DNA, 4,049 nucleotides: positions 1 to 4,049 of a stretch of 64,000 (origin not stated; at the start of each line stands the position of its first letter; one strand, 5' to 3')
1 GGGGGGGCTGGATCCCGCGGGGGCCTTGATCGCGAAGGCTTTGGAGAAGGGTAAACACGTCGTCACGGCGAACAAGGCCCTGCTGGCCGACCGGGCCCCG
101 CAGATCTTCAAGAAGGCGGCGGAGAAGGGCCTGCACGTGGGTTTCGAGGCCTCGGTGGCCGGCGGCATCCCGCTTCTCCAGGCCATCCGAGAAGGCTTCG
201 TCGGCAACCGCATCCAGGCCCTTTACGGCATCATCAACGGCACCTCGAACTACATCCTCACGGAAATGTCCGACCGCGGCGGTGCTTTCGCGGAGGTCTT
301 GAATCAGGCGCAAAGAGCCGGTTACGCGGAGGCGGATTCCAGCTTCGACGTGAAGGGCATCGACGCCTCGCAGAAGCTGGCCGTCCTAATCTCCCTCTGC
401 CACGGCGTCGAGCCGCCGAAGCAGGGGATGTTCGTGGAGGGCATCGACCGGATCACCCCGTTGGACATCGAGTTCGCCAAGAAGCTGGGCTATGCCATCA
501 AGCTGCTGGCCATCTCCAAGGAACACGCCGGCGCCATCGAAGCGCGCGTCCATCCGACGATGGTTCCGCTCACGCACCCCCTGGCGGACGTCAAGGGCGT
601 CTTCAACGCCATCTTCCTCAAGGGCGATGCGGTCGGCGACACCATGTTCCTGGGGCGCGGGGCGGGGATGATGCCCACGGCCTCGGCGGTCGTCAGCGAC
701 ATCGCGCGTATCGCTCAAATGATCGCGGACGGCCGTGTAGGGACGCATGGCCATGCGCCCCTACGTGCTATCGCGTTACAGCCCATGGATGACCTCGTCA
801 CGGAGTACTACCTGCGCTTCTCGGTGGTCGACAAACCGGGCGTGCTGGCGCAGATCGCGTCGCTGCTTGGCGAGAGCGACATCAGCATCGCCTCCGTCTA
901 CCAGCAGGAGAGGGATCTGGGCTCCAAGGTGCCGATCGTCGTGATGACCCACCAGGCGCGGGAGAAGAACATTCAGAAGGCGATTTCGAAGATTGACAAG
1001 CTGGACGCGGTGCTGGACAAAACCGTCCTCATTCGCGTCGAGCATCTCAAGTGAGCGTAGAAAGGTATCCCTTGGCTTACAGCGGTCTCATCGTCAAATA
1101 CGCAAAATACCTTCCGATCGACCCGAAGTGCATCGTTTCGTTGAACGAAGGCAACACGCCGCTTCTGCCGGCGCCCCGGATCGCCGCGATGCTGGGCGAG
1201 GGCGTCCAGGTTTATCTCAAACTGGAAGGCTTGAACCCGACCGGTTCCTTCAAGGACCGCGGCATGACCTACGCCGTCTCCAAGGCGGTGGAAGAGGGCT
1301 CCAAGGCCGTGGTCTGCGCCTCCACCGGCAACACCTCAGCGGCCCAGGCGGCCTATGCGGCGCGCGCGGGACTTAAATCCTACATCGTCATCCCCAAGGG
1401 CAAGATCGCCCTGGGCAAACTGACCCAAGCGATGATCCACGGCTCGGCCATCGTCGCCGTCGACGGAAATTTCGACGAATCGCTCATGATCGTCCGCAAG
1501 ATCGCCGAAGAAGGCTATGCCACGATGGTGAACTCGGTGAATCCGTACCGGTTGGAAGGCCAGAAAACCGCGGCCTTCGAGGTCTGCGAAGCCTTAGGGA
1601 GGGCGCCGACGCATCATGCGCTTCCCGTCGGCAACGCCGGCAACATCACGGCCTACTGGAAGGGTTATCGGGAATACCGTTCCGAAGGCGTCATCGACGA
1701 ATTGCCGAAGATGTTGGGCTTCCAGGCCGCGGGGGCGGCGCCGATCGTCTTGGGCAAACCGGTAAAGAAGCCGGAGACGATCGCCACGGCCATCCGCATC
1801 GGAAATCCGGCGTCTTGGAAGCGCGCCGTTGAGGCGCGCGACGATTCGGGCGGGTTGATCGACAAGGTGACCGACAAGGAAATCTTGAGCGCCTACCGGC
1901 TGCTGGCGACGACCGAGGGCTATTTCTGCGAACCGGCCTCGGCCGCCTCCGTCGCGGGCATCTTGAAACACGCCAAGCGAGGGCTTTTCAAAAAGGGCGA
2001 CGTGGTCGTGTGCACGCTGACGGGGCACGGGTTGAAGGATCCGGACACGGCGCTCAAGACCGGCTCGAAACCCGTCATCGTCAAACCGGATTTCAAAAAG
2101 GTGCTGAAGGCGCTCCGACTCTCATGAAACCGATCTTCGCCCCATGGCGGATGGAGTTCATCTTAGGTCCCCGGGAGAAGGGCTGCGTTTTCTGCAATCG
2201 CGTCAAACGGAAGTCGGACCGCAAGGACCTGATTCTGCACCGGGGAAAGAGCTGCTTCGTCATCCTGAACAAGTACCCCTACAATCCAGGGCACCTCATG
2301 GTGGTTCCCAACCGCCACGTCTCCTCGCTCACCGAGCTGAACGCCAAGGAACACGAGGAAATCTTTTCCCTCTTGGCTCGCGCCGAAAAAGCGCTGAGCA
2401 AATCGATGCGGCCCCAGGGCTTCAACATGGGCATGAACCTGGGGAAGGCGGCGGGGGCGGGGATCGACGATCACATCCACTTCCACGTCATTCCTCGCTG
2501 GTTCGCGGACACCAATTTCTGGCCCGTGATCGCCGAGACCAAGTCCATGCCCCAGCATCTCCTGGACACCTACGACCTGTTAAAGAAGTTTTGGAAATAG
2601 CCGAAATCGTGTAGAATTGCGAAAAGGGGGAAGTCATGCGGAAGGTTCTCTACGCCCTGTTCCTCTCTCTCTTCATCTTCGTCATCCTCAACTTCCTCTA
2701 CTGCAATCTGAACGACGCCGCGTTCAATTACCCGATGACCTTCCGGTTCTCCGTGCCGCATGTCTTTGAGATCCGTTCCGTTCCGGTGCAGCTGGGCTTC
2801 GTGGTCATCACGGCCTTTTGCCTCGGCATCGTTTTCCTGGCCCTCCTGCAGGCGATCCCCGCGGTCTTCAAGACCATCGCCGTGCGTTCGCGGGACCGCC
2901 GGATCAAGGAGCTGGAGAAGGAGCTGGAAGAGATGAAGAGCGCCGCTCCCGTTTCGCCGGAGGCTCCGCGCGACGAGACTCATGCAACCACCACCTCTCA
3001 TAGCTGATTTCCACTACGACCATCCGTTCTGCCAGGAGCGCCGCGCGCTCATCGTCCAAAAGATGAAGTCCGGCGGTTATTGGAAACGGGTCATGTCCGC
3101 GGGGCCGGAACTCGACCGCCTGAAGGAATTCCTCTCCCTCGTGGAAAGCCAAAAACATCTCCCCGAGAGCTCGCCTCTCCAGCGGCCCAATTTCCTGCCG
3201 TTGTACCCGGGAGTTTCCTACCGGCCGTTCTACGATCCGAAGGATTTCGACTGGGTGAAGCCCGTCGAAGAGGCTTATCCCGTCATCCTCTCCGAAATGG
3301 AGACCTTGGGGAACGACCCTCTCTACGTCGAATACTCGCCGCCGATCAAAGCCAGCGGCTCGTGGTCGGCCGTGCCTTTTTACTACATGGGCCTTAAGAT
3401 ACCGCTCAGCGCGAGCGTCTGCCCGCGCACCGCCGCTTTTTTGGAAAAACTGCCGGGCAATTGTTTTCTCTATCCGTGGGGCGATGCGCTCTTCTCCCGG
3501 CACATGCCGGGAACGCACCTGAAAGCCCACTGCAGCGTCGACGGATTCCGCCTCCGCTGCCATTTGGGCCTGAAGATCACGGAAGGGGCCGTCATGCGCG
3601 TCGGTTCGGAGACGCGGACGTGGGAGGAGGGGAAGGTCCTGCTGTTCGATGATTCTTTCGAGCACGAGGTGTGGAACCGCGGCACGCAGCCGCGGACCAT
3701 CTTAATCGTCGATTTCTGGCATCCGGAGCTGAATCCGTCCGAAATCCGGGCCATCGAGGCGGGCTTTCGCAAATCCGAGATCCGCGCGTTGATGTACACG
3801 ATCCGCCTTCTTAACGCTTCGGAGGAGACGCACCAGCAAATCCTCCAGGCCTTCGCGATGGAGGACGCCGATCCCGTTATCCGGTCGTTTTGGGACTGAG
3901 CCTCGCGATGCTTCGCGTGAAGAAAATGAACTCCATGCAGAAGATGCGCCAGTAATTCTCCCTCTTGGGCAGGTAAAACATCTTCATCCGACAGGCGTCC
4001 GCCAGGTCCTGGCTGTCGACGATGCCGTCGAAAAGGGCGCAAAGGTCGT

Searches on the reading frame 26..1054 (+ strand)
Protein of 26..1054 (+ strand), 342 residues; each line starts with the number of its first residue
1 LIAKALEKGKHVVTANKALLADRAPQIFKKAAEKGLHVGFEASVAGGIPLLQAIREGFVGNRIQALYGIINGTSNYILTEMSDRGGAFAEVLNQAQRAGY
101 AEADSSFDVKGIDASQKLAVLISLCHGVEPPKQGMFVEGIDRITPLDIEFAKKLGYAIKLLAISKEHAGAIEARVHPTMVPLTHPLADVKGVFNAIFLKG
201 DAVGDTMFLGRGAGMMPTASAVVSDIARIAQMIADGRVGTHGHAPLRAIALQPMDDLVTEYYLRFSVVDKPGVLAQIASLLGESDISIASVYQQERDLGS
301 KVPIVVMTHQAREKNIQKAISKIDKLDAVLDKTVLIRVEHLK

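Call 24: search_protein_families(library=pfam, proteins=[window:26-1054:+], max_evalue=0.001)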
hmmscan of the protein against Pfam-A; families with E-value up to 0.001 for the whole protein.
window:26-1054:+ (342 aa): 5 families
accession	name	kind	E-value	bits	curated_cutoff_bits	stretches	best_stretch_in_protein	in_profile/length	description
PF00742.24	Homoserine_dh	-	5.3e-60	202.6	22.9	1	49-226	1-172/173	Homoserine dehydrogenase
PF01842.31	ACT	-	3e-12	46.5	27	1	261-326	1-64/66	ACT domain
PF22629.2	ACT_AHAS_ss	-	9.4e-07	29.4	27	1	265-330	3-66/67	AHAS small subunit-like ACT domain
PF03447.22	NAD_binding_3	-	4.8e-06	27.7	24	1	2-40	75-115/116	Homoserine dehydrogenase, NAD binding domain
PF13291.12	ACT_4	-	0.00038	21.5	27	0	263-330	9-76/80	ACT domain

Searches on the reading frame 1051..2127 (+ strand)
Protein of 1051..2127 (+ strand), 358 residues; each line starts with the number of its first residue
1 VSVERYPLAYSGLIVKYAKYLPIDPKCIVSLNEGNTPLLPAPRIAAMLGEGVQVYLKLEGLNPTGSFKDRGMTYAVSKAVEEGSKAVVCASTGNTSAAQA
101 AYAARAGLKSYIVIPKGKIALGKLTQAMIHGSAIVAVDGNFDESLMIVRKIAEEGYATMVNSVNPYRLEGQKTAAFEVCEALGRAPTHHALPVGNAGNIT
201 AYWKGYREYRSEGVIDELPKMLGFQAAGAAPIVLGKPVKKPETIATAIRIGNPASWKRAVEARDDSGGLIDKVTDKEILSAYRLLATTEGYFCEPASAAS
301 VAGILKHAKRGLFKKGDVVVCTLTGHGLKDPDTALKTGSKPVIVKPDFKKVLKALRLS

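Call 24: search_protein_families(library=pfam, proteins=[window:1051-2127:+], max_evalue=0.001)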
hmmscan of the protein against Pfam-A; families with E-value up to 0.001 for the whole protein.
window:1051-2127:+ (358 aa): 1 family
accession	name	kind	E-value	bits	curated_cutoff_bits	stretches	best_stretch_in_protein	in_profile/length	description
PF00291.31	PALP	-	2.8e-76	257.1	35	1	29-325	1-295/295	Pyridoxal-phosphate dependent enzyme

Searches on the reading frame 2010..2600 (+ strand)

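Call 24: search_protein_families(library=pfam, proteins=[window:2010-2600:+], max_evalue=0.001)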
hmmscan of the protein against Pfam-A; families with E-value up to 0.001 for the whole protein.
window:2010-2600:+ (196 aa): 3 families
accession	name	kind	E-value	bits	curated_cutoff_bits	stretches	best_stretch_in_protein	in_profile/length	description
PF01230.28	HIT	-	1.3e-15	58.2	21.5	1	74-163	7-95/98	HIT domain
PF11969.13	DcpS_C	-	1.7e-10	41.8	24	1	59-161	2-100/114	Scavenger mRNA decapping enzyme C-term binding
PF04677.20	CwfJ_C_1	-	1.5e-06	28.5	21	1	57-119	12-72/122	Protein similar to CwfJ C-terminus 1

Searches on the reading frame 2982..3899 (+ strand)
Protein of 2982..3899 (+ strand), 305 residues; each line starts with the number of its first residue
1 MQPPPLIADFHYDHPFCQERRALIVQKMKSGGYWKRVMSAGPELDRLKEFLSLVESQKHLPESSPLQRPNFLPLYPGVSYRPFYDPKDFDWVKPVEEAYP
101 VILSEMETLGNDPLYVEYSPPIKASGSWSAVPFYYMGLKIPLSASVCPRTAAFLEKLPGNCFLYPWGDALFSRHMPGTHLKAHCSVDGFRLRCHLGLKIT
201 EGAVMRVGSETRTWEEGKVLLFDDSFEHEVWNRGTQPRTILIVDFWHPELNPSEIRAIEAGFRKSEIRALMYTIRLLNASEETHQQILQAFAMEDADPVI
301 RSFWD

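Call 24: search_protein_families(library=pfam, proteins=[window:2982-3899:+], max_evalue=0.001)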
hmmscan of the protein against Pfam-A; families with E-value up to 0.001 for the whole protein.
window:2982-3899:+ (305 aa): 1 family
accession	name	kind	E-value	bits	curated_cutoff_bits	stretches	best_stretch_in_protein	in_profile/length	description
PF05118.21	Asp_Arg_Hydrox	-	4e-42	144.2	22.6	1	96-248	1-157/157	Aspartyl/Asparaginyl beta-hydroxylase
